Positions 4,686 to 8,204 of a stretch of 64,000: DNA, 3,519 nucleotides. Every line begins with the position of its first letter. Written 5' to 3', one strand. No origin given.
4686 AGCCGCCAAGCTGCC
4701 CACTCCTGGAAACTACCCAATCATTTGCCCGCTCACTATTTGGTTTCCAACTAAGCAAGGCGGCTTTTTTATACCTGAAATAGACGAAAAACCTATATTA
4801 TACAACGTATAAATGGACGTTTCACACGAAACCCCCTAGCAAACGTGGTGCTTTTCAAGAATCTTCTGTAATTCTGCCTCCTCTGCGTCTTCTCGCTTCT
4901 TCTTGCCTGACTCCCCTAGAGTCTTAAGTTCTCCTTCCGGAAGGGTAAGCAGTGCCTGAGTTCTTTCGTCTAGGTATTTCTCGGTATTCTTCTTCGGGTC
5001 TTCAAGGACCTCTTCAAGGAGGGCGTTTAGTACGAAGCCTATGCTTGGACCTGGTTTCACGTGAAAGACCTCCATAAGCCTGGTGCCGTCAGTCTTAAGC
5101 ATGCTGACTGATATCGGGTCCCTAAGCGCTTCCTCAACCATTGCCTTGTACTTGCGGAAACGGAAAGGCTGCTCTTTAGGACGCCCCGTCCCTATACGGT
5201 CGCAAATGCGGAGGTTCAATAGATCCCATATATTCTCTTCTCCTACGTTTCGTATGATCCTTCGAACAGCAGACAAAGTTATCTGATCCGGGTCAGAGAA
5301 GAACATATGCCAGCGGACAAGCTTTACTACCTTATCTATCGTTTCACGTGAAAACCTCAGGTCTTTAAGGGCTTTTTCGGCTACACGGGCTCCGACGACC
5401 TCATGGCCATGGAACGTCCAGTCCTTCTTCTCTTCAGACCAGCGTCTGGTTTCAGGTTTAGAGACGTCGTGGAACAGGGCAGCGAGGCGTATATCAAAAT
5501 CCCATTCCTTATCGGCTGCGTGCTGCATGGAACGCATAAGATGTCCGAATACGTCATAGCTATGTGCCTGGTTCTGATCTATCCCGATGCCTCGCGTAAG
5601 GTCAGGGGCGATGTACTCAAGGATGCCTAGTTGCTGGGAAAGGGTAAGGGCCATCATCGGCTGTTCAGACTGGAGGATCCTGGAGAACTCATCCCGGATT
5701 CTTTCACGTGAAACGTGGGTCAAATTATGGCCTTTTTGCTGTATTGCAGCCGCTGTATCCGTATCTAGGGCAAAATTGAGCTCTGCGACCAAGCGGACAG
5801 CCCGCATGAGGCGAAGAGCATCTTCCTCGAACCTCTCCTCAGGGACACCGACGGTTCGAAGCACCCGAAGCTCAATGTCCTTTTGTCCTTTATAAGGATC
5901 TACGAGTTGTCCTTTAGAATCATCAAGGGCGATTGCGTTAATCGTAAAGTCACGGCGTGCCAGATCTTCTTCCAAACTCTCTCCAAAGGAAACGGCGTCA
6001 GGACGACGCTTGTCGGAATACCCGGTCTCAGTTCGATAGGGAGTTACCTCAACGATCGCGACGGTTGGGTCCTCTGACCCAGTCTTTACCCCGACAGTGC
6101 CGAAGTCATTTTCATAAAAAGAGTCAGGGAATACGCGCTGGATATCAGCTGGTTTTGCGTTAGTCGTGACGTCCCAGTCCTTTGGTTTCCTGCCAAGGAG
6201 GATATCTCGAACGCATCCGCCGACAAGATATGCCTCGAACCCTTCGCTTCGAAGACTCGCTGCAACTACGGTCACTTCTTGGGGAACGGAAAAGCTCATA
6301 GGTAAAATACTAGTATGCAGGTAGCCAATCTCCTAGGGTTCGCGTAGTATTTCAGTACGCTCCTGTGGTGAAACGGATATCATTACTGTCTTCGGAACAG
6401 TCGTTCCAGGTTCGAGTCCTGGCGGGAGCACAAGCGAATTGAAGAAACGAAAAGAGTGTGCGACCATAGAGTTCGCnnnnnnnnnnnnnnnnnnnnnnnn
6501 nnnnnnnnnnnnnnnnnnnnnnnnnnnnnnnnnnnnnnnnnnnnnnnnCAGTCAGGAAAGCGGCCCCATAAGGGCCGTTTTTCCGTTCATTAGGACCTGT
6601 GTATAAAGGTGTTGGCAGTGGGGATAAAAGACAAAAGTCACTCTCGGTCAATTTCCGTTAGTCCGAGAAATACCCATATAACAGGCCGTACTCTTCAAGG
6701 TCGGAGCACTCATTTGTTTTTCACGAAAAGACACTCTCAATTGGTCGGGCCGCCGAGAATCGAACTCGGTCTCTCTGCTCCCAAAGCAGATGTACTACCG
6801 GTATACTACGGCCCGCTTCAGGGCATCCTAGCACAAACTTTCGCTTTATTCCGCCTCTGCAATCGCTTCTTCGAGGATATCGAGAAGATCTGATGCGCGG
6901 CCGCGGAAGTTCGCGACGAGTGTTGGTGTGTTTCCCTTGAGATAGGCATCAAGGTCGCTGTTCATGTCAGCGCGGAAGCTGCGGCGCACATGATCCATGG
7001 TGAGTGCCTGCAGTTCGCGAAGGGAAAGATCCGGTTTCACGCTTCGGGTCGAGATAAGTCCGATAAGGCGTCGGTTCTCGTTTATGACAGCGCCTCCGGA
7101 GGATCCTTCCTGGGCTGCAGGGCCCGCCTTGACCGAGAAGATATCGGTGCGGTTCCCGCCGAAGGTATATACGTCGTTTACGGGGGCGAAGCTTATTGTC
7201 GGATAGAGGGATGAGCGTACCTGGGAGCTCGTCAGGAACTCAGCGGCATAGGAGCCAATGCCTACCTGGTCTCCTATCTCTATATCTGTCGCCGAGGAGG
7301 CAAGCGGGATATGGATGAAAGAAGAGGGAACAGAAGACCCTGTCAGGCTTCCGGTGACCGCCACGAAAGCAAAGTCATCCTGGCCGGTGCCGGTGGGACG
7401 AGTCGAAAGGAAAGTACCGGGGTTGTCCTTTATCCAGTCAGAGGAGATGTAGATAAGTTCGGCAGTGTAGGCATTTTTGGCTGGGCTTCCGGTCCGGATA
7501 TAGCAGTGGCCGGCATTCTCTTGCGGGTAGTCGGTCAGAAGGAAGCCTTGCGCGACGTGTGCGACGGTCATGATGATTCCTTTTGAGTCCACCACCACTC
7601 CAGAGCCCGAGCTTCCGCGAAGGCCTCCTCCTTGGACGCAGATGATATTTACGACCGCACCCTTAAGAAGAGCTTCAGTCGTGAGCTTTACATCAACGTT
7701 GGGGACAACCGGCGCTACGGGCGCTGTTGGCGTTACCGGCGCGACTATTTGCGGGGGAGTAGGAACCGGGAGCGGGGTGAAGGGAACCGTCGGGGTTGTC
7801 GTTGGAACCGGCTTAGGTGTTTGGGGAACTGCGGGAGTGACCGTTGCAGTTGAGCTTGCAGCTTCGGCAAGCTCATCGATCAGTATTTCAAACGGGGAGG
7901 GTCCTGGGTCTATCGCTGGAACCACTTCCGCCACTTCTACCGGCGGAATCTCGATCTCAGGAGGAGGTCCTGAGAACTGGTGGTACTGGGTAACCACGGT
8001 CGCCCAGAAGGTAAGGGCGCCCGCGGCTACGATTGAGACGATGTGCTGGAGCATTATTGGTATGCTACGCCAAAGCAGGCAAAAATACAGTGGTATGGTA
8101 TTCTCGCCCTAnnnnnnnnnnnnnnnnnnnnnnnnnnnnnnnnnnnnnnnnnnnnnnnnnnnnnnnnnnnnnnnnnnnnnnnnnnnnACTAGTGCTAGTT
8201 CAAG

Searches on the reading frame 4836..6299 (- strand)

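Call 11: search_protein_families(library=pfam, proteins=[window:4836-6299:-])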
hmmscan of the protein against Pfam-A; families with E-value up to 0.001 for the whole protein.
window:4836-6299:- (487 aa): 4 families
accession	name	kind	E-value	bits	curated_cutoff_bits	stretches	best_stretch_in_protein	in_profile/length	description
PF01743.26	PolyA_pol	-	1.1e-36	126.4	23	1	23-148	1-126/126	Poly A polymerase head domain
PF12627.12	PolyA_pol_RNAbd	-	3.9e-15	55.8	22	1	175-235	1-61/64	Probable RNA and SrmB- binding site of polymerase A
PF01966.28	HD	-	8.1e-13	49.1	22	1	250-342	1-102/116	HD domain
PF13735.12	tRNA_NucTran2_2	-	2.3e-09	37.8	27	1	287-443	3-145/149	tRNA nucleotidyltransferase domain 2 putative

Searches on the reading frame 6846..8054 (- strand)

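Call 11: search_protein_families(library=pfam, proteins=[window:6846-8054:-])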
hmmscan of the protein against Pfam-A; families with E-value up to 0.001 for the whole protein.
window:6846-8054:- (402 aa): 2 families
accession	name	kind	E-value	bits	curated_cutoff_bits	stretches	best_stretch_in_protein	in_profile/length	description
PF13365.12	Trypsin_2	-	2.5e-11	45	27.6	1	150-333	1-144/144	Trypsin-like peptidase domain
PF00089.32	Trypsin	-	9.3e-07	29.3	20.6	1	150-336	27-197/220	Trypsin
